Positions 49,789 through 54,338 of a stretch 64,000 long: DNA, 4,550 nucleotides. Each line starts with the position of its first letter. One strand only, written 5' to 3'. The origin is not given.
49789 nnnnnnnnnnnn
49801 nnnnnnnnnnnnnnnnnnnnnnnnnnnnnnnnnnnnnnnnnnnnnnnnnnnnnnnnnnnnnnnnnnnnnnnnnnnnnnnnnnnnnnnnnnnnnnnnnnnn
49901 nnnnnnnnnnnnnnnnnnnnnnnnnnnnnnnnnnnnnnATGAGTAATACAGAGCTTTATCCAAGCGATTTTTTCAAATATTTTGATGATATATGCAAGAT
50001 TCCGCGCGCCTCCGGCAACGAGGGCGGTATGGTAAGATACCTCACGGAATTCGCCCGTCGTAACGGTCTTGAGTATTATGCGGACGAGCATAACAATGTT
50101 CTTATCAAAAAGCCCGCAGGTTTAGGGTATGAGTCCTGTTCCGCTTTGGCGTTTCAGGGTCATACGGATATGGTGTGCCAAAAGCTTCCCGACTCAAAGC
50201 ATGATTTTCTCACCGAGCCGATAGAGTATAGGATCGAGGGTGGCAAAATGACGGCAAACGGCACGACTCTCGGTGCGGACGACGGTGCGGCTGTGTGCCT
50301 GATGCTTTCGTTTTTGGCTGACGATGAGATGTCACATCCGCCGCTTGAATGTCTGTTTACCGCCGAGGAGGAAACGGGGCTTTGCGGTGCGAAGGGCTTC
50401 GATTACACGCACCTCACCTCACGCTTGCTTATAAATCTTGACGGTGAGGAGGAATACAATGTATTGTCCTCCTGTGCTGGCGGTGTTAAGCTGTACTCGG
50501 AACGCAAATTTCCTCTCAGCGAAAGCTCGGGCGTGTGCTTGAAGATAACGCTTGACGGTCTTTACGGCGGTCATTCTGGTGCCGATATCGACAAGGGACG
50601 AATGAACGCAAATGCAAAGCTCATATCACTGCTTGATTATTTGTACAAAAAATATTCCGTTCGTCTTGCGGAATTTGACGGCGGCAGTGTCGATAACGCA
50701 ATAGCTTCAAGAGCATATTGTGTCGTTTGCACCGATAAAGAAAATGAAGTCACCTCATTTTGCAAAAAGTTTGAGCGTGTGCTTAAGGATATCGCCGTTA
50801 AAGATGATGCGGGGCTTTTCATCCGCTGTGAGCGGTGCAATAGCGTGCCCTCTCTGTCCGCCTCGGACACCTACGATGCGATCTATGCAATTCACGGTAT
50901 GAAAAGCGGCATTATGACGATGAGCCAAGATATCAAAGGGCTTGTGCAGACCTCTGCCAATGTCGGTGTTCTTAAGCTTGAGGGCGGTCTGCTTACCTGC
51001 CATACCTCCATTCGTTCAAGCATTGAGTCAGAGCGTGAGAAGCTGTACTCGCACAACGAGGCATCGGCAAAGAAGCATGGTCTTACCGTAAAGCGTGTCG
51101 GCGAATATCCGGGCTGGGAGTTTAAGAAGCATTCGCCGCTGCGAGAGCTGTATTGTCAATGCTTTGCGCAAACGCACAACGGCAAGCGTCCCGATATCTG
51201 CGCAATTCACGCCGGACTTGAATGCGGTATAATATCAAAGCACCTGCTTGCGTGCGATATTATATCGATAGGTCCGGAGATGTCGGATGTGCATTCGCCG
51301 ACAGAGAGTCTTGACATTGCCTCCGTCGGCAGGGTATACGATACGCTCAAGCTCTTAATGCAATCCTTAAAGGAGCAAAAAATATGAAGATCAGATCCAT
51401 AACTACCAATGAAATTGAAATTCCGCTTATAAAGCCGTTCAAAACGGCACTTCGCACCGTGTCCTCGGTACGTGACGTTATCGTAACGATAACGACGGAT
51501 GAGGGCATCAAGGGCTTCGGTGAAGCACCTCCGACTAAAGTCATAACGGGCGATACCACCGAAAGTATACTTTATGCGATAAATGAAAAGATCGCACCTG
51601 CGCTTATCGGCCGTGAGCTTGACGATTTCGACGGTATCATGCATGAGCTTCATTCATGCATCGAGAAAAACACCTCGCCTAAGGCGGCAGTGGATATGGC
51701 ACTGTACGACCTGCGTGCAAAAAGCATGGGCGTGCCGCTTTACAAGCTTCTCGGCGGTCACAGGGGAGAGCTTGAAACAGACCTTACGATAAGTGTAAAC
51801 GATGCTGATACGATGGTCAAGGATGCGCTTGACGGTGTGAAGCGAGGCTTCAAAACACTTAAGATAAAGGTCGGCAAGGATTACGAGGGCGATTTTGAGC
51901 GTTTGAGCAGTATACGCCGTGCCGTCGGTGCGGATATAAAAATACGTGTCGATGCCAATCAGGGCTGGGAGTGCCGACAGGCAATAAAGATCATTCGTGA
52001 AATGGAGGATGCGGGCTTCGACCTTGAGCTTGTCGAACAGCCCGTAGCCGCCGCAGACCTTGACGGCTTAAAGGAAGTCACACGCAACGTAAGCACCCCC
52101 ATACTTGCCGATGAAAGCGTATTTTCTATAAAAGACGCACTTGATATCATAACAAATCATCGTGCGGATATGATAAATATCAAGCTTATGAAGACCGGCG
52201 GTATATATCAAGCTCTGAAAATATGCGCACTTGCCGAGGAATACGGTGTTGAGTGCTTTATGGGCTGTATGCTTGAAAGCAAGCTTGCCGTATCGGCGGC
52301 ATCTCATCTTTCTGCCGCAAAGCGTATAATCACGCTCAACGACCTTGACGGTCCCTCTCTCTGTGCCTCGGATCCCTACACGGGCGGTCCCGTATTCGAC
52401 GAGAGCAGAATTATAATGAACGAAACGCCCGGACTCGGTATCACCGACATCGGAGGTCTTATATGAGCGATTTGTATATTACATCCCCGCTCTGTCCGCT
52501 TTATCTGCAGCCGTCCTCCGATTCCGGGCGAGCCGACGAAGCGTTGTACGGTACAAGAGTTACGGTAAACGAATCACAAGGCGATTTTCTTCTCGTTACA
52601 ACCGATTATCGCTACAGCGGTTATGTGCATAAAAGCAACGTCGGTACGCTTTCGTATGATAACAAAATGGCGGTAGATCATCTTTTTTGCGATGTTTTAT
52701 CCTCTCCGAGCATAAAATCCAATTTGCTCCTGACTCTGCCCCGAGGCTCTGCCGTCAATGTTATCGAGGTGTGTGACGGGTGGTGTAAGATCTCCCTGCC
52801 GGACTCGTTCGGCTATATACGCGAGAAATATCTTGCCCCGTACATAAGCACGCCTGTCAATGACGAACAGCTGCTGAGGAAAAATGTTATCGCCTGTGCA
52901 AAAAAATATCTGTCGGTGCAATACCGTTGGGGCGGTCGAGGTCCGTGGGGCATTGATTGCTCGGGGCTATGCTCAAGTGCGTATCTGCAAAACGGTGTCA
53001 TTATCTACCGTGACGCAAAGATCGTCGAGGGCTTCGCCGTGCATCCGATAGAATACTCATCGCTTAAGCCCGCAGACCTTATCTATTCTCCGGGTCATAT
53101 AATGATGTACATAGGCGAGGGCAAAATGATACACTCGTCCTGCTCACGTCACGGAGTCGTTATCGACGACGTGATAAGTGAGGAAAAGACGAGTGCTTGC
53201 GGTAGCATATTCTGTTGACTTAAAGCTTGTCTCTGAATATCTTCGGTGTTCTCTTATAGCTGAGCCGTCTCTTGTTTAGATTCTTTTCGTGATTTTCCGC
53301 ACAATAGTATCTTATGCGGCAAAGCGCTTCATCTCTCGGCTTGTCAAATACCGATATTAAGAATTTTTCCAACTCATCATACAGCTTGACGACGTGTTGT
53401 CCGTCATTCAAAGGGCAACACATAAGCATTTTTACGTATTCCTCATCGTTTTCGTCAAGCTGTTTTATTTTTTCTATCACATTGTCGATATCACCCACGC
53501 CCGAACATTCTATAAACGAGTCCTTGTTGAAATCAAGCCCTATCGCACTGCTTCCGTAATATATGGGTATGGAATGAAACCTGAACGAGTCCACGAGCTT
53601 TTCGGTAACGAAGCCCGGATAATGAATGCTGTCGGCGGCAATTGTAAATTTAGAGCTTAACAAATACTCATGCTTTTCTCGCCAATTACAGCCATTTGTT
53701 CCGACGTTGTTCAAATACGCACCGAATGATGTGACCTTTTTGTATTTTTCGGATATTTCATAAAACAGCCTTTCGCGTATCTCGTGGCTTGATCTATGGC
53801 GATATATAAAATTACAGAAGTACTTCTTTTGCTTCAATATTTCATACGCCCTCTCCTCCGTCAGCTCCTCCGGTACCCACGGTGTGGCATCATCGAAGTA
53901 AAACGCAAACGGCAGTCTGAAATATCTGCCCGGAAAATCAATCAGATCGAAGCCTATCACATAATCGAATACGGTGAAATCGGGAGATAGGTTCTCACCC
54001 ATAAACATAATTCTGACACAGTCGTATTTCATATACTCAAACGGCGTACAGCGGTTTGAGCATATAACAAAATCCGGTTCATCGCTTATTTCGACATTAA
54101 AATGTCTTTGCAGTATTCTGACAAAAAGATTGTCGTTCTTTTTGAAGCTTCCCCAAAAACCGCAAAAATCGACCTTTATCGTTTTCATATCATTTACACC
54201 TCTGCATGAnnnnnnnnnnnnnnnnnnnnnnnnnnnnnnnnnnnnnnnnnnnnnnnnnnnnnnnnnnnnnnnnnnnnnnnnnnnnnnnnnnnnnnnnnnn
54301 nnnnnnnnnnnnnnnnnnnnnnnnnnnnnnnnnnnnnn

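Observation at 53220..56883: Tightly overlapped operon coupling a DivIVA-domain protein, an XRE/TPR regulator and two GT10 fucosyltransferase paralogs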

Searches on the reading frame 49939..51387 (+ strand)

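Call 7: search_protein_families(library=pfam, proteins=[window:49939-51387:+], max_evalue=0.001)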
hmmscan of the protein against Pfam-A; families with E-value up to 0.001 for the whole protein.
window:49939-51387:+ (482 aa): 2 families
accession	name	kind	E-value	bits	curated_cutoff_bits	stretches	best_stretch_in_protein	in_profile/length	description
PF01546.33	Peptidase_M20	-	1.1e-10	42.3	24.6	1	71-475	1-205/206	Peptidase family M20/M25/M40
PF07687.19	M20_dimer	-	4.5e-05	23.8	21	1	205-289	3-106/107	Peptidase dimerisation domain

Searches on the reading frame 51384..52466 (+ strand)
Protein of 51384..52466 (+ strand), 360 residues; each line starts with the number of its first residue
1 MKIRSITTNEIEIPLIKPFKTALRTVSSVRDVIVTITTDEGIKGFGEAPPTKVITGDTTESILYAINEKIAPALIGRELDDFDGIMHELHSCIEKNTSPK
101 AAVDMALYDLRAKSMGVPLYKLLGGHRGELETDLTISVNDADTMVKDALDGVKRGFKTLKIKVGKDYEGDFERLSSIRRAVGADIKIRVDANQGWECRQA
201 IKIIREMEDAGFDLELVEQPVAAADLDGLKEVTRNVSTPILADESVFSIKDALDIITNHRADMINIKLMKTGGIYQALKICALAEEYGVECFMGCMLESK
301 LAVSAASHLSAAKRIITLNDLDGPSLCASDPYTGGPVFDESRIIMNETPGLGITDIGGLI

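Call 3: search_protein_families(library=pfam, proteins=[window:51384-52466:+], max_evalue=0.1)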
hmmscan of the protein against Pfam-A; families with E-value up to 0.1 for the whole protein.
window:51384-52466:+ (360 aa): 4 families
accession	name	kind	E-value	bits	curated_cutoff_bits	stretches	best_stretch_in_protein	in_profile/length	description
PF13378.12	MR_MLE_C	-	4.1e-52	177.5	29.4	1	144-354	2-214/219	Enolase C-terminal domain-like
PF02746.21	MR_MLE_N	-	3.2e-24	85.8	22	1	13-124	11-117/117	Mandelate racemase / muconate lactonizing enzyme, N-terminal domain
PF07476.17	MAAL_C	-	2.4e-05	24.1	27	1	233-312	135-215/249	Methylaspartate ammonia-lyase C-terminus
PF03952.21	Enolase_N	-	0.0028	18.3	35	1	54-123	56-131/131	Enolase, N-terminal domain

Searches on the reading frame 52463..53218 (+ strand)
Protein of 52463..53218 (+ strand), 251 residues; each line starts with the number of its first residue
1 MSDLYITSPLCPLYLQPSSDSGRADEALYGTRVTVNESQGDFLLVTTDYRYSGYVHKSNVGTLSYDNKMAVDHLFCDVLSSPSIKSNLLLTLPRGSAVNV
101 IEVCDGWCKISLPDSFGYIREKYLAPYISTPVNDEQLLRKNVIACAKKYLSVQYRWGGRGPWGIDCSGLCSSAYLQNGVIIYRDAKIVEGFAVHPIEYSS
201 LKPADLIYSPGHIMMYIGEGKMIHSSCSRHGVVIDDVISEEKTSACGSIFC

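Call 3: search_protein_families(library=pfam, proteins=[window:52463-53218:+], max_evalue=0.1)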
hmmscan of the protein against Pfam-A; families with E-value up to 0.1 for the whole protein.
window:52463-53218:+ (251 aa): 5 families
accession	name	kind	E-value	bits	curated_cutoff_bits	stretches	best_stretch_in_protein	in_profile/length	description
PF00877.26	NLPC_P60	-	1.5e-19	70.3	23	1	152-237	2-91/105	NlpC/P60 family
PF08239.17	SH3_3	-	7.8e-15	55.2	27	2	15-60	7-53/54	Bacterial SH3 domain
PF18348.7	SH3_16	-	7.7e-09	35.6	25.8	1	13-58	1-47/49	Bacterial dipeptidyl-peptidase Sh3 domain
PF06347.19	SH3_4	-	0.00064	19.9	24.1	1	79-121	8-51/56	Bacterial SH3 domain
PF24246.1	SH3b_T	-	0.0079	16.9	27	1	91-123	38-70/74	SH3b_T domain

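Call 4: search_protein_families(library=ncbifam, proteins=[window:52463-53218:+], max_evalue=0.1)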
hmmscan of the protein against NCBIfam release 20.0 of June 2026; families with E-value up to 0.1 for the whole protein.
window:52463-53218:+ (251 aa): 7 families
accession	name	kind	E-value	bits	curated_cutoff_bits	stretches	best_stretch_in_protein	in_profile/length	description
NF038345.1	wall_hydro_RipC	exception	2.3e-14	53.6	425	1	139-229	251-343/362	peptidoglycan hydrolase RipC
NF010495.0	PRK13914.1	equivalog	3.8e-13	49.2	647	1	141-235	368-464/481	invasion associated endopeptidase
NF040678.1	EntFM_CwpFM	equivalog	5.8e-10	38.8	720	1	142-237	315-415/430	enterotoxin EntFM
NF008096.1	PRK10838.1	equivalog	1.4e-06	28.2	186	1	147-237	76-170/189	bifunctional murein DD-endopeptidase/murein LD-carboxypeptidase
NF033742.1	NlpC_p60_RipB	exception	1.3e-05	24.9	335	1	162-238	113-192/206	NlpC/P60 family peptidoglycan endopeptidase RipB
TIGR04211.1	SH3_and_anchor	equivalog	0.00045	19.9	65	1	72-126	4-60/198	TIGR04211 family SH3 domain-containing protein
NF033743.1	NlpC_inact_RipD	exception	0.016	14.7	215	1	162-237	91-167/181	NlpC/P60 family peptidoglycan-binding protein RipD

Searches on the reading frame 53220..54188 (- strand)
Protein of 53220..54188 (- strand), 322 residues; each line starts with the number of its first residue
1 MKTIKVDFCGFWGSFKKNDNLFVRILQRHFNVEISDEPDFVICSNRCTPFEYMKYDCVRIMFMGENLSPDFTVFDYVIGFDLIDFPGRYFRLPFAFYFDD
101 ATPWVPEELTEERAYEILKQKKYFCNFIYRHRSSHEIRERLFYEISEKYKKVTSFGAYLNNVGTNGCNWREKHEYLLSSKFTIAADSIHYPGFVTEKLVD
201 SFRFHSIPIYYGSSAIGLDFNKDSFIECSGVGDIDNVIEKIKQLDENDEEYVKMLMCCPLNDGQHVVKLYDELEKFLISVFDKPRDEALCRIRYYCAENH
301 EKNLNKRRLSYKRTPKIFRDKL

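Call 3: search_protein_families(library=pfam, proteins=[window:53220-54188:-], max_evalue=0.1)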
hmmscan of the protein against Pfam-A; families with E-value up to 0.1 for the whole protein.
window:53220-54188:- (322 aa): 2 families
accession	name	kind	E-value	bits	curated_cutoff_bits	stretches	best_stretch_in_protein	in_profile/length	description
PF18025.7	FucT_N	-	3.9e-25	88.6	27.2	1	6-94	1-87/91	Alpha-(1,3)-fucosyltransferase FucT N-terminal domain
PF00852.26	Glyco_transf_10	-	7.1e-11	42.5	23.9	1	120-253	3-134/182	Glycosyltransferase family 10 (fucosyltransferase) C-term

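Call 4: search_protein_families(library=ncbifam, proteins=[window:53220-54188:-], max_evalue=0.1)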
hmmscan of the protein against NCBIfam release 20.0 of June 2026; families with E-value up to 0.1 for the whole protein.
window:53220-54188:- (322 aa): 1 family
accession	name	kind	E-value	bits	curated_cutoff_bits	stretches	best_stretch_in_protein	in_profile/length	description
TIGR01425.1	SRP54_euk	equivalog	0.04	12.8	576.25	1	220-272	284-334/428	signal recognition particle protein SRP54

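Call 63: search_protein_families(library=padloc, proteins=[window:53220-54188:-], max_evalue=0.001)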
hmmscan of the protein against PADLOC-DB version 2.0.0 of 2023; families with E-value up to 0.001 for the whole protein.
window:53220-54188:- (322 aa): 0 families
